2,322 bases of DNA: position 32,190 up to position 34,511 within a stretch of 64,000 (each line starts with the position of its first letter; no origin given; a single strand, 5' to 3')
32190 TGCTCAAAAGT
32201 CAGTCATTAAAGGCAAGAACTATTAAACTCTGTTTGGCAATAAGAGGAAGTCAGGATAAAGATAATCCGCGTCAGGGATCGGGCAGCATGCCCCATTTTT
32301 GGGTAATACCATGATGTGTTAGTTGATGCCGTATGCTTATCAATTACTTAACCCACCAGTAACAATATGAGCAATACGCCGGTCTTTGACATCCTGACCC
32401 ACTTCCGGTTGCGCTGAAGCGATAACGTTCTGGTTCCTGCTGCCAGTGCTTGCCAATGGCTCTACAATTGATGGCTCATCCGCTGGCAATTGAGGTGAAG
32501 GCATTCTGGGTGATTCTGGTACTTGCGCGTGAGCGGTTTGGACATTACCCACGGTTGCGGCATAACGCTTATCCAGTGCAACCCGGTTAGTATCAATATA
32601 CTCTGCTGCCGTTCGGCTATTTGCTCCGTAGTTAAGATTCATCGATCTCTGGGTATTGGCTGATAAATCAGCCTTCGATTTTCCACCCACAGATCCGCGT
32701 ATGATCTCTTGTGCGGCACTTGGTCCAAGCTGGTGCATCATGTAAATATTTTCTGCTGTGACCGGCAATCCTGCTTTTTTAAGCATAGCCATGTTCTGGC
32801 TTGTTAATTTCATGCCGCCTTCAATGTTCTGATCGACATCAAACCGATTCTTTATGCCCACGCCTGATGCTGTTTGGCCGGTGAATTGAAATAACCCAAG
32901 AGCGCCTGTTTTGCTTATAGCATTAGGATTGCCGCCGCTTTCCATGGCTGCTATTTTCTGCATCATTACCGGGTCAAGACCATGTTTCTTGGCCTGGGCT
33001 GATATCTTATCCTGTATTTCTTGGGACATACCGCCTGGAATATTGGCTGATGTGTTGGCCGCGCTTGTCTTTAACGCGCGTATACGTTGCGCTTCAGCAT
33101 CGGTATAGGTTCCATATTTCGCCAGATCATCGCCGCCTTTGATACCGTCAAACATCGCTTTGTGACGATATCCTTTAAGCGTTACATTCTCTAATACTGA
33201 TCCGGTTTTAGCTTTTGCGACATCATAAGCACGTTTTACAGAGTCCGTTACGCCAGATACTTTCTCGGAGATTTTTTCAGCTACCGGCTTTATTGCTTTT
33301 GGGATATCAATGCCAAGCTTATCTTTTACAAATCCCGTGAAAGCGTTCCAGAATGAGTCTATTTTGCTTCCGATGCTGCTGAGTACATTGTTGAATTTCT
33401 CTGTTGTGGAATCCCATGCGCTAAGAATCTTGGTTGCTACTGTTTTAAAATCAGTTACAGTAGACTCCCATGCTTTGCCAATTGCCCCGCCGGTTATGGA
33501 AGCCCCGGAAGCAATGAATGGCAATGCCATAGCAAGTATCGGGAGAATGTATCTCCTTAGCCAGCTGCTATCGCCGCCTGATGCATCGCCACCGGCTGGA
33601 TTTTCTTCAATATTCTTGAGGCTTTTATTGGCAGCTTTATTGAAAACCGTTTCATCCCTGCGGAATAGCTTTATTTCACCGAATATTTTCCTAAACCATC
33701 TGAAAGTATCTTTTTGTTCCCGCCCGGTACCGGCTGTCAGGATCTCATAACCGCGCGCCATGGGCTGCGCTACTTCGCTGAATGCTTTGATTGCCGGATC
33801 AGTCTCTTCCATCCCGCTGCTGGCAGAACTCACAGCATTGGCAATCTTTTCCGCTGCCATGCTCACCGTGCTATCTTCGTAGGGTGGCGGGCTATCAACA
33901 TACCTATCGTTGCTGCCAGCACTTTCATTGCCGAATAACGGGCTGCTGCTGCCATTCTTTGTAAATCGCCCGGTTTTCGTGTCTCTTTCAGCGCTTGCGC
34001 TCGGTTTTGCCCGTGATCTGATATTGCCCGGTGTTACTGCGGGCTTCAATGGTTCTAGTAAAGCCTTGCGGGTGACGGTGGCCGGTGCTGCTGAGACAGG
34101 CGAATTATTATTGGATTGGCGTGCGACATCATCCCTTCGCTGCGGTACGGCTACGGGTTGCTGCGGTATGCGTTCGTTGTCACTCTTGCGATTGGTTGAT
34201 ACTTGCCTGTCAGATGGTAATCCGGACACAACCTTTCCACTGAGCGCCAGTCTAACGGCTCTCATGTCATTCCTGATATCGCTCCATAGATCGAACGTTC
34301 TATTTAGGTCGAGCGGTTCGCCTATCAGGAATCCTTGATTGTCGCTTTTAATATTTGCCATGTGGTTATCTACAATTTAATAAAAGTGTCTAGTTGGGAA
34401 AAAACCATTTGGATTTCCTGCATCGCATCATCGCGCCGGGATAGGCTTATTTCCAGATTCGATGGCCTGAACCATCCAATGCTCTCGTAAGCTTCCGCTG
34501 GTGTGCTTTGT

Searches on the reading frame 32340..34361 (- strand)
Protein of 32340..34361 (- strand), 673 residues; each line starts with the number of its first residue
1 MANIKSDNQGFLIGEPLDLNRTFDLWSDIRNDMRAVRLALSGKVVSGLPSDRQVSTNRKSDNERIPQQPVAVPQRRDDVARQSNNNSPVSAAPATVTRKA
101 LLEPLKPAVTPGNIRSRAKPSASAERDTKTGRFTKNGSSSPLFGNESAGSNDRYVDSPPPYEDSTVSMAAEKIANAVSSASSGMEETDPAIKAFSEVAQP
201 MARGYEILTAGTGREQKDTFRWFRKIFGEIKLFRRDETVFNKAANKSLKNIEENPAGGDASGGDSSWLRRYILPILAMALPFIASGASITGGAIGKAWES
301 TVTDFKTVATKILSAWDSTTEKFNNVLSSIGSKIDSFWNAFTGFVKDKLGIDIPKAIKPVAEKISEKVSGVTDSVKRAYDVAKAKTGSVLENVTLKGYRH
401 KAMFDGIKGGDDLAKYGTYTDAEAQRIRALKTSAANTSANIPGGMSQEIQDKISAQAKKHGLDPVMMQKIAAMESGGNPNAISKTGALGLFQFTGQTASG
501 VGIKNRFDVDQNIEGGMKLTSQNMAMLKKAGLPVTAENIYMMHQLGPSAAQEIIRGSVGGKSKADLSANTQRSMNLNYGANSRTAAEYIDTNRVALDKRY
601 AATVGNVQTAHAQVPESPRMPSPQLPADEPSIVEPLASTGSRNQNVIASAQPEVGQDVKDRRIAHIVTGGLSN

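Call 23: search_protein_families(library=phrogs, proteins=[window:32340-34361:-], max_evalue=0.00001)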
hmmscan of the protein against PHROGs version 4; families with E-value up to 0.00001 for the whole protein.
window:32340-34361:- (673 aa): 14 families
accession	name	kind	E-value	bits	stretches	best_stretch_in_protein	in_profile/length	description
phrog_4067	-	other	3.2e-48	165.8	1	394-613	604-849/980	transglycosylase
phrog_2013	-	tail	3.6e-18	66.6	1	440-525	459-546/657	lytic tail protein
phrog_13449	-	other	4.5e-15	56.9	1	449-525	7-83/269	transglycosylase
phrog_342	-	head and packaging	6.5e-14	51.9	1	447-539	13-104/1235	internal virion protein with endolysin domain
phrog_11561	-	unknown function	7e-14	52.1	1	448-614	321-502/853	-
phrog_22520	-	unknown function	1.2e-13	52.1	1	449-610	8-167/330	-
phrog_669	-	lysis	7.4e-13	47.7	1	436-525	908-1003/1946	endolysin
phrog_6922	-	unknown function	8e-13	48.9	1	287-672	420-762/768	-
phrog_14342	-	tail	4.1e-11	44.1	1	447-566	139-253/272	lytic tail fiber protein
phrog_2533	-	unknown function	4.4e-08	32.6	1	449-525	745-823/1130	-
phrog_3310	-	other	2.9e-07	31.3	1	428-507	125-204/231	transglycosylase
phrog_28504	-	tail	4.3e-07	30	1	438-523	222-309/597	lytic tail fiber protein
phrog_35176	-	unknown function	8.7e-07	28.4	1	458-591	111-236/1124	-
phrog_13530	-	unknown function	1.4e-06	27.8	0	444-519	602-677/997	-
